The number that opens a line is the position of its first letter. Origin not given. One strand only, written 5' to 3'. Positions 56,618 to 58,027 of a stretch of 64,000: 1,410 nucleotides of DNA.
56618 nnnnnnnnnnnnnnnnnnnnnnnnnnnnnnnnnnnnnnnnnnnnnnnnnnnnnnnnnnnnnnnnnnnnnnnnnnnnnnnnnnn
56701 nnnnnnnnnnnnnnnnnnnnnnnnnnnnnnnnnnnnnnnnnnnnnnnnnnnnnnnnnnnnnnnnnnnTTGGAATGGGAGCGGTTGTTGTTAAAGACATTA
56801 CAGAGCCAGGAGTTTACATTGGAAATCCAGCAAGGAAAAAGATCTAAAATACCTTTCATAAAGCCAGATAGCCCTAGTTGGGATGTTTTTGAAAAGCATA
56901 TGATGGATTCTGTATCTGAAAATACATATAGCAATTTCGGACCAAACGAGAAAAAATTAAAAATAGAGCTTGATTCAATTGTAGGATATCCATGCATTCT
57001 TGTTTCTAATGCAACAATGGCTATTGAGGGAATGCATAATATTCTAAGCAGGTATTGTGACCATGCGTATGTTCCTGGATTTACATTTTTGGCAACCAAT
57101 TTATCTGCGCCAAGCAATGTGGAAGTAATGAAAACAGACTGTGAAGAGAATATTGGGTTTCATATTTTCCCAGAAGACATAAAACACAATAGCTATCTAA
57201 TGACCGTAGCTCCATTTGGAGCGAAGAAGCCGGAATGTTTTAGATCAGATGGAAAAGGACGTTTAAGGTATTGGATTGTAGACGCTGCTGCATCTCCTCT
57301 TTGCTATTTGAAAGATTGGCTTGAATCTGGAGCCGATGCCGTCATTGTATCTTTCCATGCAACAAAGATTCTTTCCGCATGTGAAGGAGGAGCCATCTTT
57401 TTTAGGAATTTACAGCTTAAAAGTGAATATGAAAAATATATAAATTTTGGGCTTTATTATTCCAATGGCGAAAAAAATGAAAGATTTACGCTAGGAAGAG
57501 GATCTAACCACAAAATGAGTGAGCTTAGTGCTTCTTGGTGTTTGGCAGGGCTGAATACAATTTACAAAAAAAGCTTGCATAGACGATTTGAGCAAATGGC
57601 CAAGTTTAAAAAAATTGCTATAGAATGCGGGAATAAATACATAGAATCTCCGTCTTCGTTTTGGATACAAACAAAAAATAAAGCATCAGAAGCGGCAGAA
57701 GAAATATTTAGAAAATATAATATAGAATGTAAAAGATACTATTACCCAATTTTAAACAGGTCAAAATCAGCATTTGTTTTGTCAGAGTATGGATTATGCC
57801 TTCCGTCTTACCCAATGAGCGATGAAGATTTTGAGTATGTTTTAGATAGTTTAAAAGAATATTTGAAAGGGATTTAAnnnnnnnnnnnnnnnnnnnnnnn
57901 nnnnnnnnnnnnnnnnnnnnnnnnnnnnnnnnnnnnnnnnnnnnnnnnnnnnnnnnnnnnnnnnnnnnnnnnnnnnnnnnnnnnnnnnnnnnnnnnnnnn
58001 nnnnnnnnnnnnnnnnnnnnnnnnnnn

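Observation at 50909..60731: Second sugar-modification block: two DegT aminotransferases, a NeuD/PglD acetyltransferase, a GNAT, GT2 and GT-B glycosyltransferases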

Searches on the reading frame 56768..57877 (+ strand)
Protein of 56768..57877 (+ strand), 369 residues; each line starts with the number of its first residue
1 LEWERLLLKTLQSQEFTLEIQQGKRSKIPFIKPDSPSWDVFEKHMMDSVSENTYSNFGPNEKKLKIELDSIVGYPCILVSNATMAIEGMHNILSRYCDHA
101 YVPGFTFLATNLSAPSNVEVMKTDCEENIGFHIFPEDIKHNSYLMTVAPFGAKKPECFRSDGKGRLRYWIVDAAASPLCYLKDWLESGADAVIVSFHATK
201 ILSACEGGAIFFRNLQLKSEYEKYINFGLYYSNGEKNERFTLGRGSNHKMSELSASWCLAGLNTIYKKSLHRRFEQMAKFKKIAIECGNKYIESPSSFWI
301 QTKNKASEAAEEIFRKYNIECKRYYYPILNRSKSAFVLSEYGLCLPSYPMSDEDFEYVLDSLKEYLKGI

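Call 3: search_protein_families(library=pfam, proteins=[window:56768-57877:+], max_evalue=0.01)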
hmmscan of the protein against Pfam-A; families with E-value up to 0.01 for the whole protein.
window:56768-57877:+ (369 aa): 1 family
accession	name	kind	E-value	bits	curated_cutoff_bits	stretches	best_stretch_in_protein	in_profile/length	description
PF01041.23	DegT_DnrJ_EryC1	-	3e-15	56.7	19.8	1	187-329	161-312/360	DegT/DnrJ/EryC1/StrS aminotransferase family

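Call 9: search_protein_families(library=ncbifam, proteins=[window:56768-57877:+], max_evalue=0.01)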
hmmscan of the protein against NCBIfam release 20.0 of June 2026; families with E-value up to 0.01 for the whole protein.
window:56768-57877:+ (369 aa): 3 families
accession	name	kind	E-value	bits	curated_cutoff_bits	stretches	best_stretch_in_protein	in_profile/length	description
TIGR04427.1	PLP_DesI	equivalog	3.5e-12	46.1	650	1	187-273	187-267/390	dTDP-4-dehydro-6-deoxyglucose aminotransferase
TIGR03588.1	PseC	equivalog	8.8e-06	24.9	423.5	1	189-282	175-274/380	UDP-4-amino-4,6-dideoxy-N-acetyl-beta-L-altrosamine transaminase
NF008687.0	PRK11706.1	equivalog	0.00024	20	375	1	172-281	152-264/375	dTDP-4-amino-4,6-dideoxygalactose transaminase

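Call 15: find_related_loci(query=window:56819-57877:+, collection=viral_contigs, flank=10000)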
Query window:56819-57877:+ (352 aa) in viral_contigs; peptide patterns used: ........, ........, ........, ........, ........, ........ (x = any residue, [..] = any of these).
8 stretches matched a pattern, but none encodes a relative of the query by tblastn (E <= 1e-3).

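Call 16: search_solved_structures(query=window:56819-57877:+, max_evalue=0.01, show_alignments=3)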
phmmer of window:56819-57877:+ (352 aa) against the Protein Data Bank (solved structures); distinct sequences matched with E-value up to 0.01: 5.
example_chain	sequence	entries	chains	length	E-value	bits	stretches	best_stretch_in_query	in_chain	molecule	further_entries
7mfo_A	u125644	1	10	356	1.2e-11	47.4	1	10-264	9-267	L136 aminotransferase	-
7mfp_A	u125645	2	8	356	8e-11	44.7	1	10-264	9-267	L136 aminotransferase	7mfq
8gyh_B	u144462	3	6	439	2.8e-07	33.1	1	59-248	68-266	DegT/DnrJ/EryC1/StrS family aminotransferase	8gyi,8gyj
3ju7_A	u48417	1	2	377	3.2e-05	26.3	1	10-246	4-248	Putative PLP-dependent aminotransferase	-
2po3_A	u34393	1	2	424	0.0001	24.6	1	155-248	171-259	4-dehydrase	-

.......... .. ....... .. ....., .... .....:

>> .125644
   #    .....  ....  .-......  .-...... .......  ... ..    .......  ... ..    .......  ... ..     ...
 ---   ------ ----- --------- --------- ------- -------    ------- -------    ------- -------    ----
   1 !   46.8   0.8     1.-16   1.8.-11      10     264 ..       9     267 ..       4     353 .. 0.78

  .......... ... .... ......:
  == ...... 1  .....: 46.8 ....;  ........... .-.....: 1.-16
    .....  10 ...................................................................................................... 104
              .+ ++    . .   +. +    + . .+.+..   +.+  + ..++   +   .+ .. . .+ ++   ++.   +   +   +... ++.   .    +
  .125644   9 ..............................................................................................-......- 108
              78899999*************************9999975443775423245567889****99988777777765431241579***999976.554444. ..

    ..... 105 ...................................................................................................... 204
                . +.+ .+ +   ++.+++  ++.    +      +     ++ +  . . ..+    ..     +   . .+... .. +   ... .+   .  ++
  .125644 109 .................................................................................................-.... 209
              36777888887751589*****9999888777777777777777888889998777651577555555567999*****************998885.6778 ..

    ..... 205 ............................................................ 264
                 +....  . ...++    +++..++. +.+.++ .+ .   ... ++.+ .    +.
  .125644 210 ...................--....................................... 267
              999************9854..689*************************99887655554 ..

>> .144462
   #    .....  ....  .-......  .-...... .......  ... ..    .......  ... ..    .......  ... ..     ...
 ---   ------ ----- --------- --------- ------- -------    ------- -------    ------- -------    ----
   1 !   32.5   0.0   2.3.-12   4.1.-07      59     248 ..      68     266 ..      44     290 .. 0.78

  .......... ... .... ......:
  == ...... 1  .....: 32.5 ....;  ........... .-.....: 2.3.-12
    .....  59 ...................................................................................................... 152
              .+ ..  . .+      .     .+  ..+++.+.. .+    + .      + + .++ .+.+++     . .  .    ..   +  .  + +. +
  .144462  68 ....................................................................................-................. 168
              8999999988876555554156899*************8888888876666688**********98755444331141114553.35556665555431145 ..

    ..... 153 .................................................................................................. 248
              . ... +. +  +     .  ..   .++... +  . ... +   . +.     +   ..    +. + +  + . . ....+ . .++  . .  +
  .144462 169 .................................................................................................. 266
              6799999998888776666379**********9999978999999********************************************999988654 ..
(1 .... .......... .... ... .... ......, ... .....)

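Call 39: search_protein_families(library=phrogs, proteins=[window:56819-57877:+], max_evalue=0.001)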
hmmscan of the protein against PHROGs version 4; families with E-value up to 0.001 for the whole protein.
window:56819-57877:+ (352 aa): 0 families

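Call 58: find_homologous_proteins(query=window:56819-57877:+, max_evalue=0.001)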
Query window:56819-57877:+ (352 aa): 63 proteins with E <= 0.001 among 1494 candidates.
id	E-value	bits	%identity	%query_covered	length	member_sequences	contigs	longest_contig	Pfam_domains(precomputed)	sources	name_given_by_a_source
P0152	9.5e-241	816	100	100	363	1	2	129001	PF01041.24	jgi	-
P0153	6.0e-184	629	77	100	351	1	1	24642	PF01041.24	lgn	-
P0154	2.0e-71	259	41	93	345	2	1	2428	PF01041.24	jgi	-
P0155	8.4e-70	254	41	95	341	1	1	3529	PF01041.24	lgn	-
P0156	9.1e-70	253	43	95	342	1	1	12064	PF01041.24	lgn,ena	-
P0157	2.7e-69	252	40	97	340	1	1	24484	PF01041.24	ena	-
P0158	6.5e-69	251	41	96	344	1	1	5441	PF01041.24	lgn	-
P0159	8.1e-68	247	41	95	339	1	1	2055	PF01041.24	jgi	jgi:DegT/DnrJ/EryC1/StrS aminotransferase family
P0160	2.6e-67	245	40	95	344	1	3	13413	PF01041.24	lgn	-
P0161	3.1e-67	245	40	96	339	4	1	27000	PF01041.24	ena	-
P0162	3.9e-67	245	40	95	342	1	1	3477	PF01041.24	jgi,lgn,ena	jgi:hypothetical protein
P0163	2.6e-66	242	41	96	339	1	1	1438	PF01041.24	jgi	jgi:dTDP-4-amino-4,6-dideoxygalactose transaminase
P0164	5.2e-66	241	41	94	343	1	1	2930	PF01041.24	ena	-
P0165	1.2e-65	240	40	96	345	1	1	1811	PF01041.24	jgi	-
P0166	3.1e-65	239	39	95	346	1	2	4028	PF01041.24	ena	-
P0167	3.9e-65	238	40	97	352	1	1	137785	PF01041.24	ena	-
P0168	9.5e-65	237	40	93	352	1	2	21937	PF01041.24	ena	-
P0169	3.0e-64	235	38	97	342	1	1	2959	PF01041.24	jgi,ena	-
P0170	3.3e-64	235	39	95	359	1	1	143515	PF01041.24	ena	-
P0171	5.2e-64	235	39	98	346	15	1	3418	PF01041.24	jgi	jgi:dTDP-4-amino-4,6-dideoxygalactose transaminase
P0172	6.6e-64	234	40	96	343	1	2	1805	PF01041.24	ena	-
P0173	7.1e-64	234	40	93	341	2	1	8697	PF01041.24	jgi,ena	jgi:dTDP-4-amino-4,6-dideoxygalactose transaminase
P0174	8.8e-64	234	39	97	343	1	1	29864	PF01041.24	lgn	-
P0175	8.6e-63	231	38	96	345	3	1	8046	PF01041.24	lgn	-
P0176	5.4e-62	228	39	95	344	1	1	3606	PF01041.24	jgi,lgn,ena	-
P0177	1.7e-61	226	39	93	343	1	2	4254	PF01041.24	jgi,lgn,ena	-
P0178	1.8e-61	226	39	96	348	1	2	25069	PF01041.24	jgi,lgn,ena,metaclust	metaclust:\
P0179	4.6e-61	225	38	96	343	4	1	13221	PF01041.24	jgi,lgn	jgi:dTDP-4-amino-4,6-dideoxygalactose transaminase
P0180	2.2e-60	223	42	87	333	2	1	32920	PF01041.24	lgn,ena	-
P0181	5.0e-60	221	39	96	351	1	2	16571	PF01041.24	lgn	-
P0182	2.1e-59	219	39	96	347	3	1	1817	PF01041.24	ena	-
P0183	2.6e-59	219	40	97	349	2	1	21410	PF01041.24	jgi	jgi:hypothetical protein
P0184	8.8e-59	217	39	96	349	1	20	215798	PF01041.24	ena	-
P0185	1.8e-58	216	39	91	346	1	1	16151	PF01041.24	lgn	-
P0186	2.3e-58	216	39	91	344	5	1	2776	PF01041.24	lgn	-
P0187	2.1e-57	213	39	97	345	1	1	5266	PF01041.24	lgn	-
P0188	6.1e-56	208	37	96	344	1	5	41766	PF01041.24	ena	-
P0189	1.9e-55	206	38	96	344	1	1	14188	PF01041.24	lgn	-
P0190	2.4e-54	203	35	96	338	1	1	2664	PF01041.24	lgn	-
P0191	2.5e-54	203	37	91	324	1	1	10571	PF01041.24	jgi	jgi:dTDP-4-amino-4,6-dideoxygalactose transaminase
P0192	4.6e-54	202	36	96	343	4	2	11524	PF01041.24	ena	-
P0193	3.2e-53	199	37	89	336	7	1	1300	PF01041.24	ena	-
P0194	1.3e-50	190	35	95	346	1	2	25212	PF01041.24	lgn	-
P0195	2.6e-50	189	38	97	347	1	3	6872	PF01041.24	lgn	-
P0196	3.4e-46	176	40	79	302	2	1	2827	PF01041.24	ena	-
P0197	7.9e-46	175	35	93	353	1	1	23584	PF01041.24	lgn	-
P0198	1.3e-44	171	42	69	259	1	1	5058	PF01041.24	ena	-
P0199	9.0e-14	69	29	65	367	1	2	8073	PF01041.24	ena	-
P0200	2.1e-11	61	32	64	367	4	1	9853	PF01041.24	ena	-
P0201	2.3e-8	52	28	72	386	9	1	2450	PF01041.24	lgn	-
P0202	7.6e-8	50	28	74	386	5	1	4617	PF00155.28,PF01041.24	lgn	-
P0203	1.1e-7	49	27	74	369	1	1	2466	PF01041.24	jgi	jgi:dTDP-4-amino-4,6-dideoxygalactose transaminase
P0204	2.3e-7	48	26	74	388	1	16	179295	PF00155.28,PF01041.24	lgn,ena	-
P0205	6.1e-7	47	29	67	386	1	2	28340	PF00155.28,PF01041.24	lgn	-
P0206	6.7e-7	47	27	67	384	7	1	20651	PF01041.24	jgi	jgi:dTDP-4-amino-4,6-dideoxygalactose transaminase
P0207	2.7e-6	45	29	68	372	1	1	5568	PF01041.24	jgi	jgi:dTDP-4-amino-4,6-dideoxygalactose transaminase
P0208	6.6e-6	43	28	67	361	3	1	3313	PF00155.28,PF01041.24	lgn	-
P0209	1.6e-5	42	28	67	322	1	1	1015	PF01041.24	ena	-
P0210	2.0e-5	42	23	87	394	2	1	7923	PF01041.24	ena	-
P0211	3.1e-5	41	28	71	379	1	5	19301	PF01041.24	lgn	-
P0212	1.2e-4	39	23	98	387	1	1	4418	PF01041.24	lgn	-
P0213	4.9e-4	37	27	70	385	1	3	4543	PF01041.24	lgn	-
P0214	7.4e-4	37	26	68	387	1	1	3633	PF00155.28,PF01041.24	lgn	-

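Call 59: find_encoding_contigs(protein=P0167, flank=10000, max_places=2)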
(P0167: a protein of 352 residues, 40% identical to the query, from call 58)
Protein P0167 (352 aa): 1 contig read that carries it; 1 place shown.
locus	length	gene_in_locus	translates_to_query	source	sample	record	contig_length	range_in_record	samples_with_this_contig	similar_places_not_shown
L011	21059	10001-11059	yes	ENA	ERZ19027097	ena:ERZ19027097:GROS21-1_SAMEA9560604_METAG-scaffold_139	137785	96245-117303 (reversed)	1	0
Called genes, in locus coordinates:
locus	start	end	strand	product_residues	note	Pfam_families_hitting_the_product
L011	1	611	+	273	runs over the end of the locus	PF15891:Nuc_deoxyri_tr2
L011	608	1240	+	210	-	-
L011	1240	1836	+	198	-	PF02834:LigT_PEase (faint), PF13563:2_5_RNA_ligase2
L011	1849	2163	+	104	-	-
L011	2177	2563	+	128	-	-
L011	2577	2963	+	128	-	-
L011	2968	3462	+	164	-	PF06150:ChaB (faint)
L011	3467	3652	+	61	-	-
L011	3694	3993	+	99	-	-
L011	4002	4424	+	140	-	-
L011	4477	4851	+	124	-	-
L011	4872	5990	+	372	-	PF01041:DegT_DnrJ_EryC1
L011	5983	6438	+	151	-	PF13302:Acetyltransf_3, PF13523:Acetyltransf_8, PF00583:Acetyltransf_1, PF13673:Acetyltransf_10, PF13508:Acetyltransf_7, PF08445:FR47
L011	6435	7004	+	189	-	PF25084:LbH_EIF2B (faint), PF25087:GMPPB_C (faint), PF00132:Hexapep (faint)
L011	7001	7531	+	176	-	PF02945:Endonuclease_7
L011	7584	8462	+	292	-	-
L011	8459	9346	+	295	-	-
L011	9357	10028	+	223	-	-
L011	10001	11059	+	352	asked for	PF01041:DegT_DnrJ_EryC1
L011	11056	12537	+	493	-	PF13524:Glyco_trans_1_2, PF00534:Glycos_transf_1 (weak)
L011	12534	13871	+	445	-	PF00534:Glycos_transf_1 (weak), PF13692:Glyco_trans_1_4, PF13524:Glyco_trans_1_2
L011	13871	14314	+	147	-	-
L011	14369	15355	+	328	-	-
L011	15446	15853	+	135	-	-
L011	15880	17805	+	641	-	PF17975:RNR_Alpha (weak), PF02867:Ribonuc_red_lgC (faint), PF21995:RNR-II_ins_dom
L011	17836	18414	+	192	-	-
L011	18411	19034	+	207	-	PF02195:ParB_N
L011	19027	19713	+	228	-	PF02195:ParB_N (weak)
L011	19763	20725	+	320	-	PF00145:DNA_methylase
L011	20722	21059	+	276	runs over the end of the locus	PF01734:Patatin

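Call 60: find_encoding_contigs(protein=P0184, flank=10000, max_places=2)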
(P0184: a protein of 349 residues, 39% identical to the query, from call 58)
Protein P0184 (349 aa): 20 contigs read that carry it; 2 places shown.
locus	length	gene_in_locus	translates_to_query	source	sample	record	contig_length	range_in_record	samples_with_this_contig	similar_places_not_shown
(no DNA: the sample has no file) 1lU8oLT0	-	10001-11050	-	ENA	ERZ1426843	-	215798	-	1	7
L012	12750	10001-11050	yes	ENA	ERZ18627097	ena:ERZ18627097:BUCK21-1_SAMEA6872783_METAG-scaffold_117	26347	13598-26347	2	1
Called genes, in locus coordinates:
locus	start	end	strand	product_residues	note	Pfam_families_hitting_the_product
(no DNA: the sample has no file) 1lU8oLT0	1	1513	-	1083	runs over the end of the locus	-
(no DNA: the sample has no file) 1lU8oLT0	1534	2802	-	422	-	-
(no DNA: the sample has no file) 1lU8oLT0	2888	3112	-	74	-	-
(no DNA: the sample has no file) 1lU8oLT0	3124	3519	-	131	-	-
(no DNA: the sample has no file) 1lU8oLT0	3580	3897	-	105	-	-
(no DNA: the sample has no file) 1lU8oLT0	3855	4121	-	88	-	-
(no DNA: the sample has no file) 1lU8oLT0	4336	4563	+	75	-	-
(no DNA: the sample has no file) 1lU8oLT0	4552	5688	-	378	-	-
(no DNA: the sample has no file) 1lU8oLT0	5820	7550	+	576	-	-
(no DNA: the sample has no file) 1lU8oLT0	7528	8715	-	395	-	-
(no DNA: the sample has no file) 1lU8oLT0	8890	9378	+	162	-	PF13489:Methyltransf_23 (faint)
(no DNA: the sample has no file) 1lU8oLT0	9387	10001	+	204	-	PF17836:PglD_N (weak), PF25084:LbH_EIF2B (weak), PF25087:GMPPB_C (faint), PF00132:Hexapep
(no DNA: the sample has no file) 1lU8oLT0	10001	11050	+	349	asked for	PF01041:DegT_DnrJ_EryC1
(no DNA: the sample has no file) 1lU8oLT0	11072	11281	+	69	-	-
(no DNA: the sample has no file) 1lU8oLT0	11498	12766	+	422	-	PF25390:WD40_RLD, PF13540:RCC1_2 (faint), PF00415:RCC1 (weak), PF25390:WD40_RLD, PF00415:RCC1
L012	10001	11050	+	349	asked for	PF01041:DegT_DnrJ_EryC1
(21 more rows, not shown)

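Call 77: find_encoding_contigs(protein=P0170, flank=10000, max_places=1)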
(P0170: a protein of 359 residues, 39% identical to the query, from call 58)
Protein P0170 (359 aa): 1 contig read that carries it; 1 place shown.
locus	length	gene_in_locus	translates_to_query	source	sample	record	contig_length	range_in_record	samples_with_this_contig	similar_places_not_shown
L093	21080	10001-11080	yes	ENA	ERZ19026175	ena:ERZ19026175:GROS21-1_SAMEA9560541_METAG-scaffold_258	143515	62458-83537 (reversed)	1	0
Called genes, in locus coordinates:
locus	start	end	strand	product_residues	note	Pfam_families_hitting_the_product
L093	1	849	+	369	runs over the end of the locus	PF20706:GT4-conflict, PF00534:Glycos_transf_1, PF13692:Glyco_trans_1_4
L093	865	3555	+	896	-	PF00534:Glycos_transf_1, PF13692:Glyco_trans_1_4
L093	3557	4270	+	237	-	PF01370:Epimerase, PF04321:RmlD_sub_bind, PF07993:NAD_binding_4, PF01073:3Beta_HSD, PF02719:Polysacc_synt_2, PF16363:GDP_Man_Dehyd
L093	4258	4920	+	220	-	PF00535:Glycos_transf_2, PF10111:Glyco_tranf_2_2 (faint)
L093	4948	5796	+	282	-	-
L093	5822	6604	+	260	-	PF13640:2OG-FeII_Oxy_3, PF13661:2OG-FeII_Oxy_4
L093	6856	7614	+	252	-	PF13489:Methyltransf_23, PF08242:Methyltransf_12, PF08241:Methyltransf_11, PF13649:Methyltransf_25 (weak), PF13847:Methyltransf_31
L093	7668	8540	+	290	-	PF00483:NTP_transferase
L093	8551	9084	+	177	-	PF00908:dTDP_sugar_isom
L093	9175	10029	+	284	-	-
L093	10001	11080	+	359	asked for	PF01041:DegT_DnrJ_EryC1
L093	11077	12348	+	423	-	PF02655:ATP-grasp_3 (weak), PF15632:ATPgrasp_Ter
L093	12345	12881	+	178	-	PF13489:Methyltransf_23, PF08242:Methyltransf_12 (weak)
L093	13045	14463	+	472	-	PF00091:Tubulin, PF22453:TubZ-like_C, PF21493:TubZ_C (faint)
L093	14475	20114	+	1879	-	PF13287:Fn3_assoc, PF13290:CHB_HEX_C_1 (weak)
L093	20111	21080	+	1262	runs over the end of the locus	PF13290:CHB_HEX_C_1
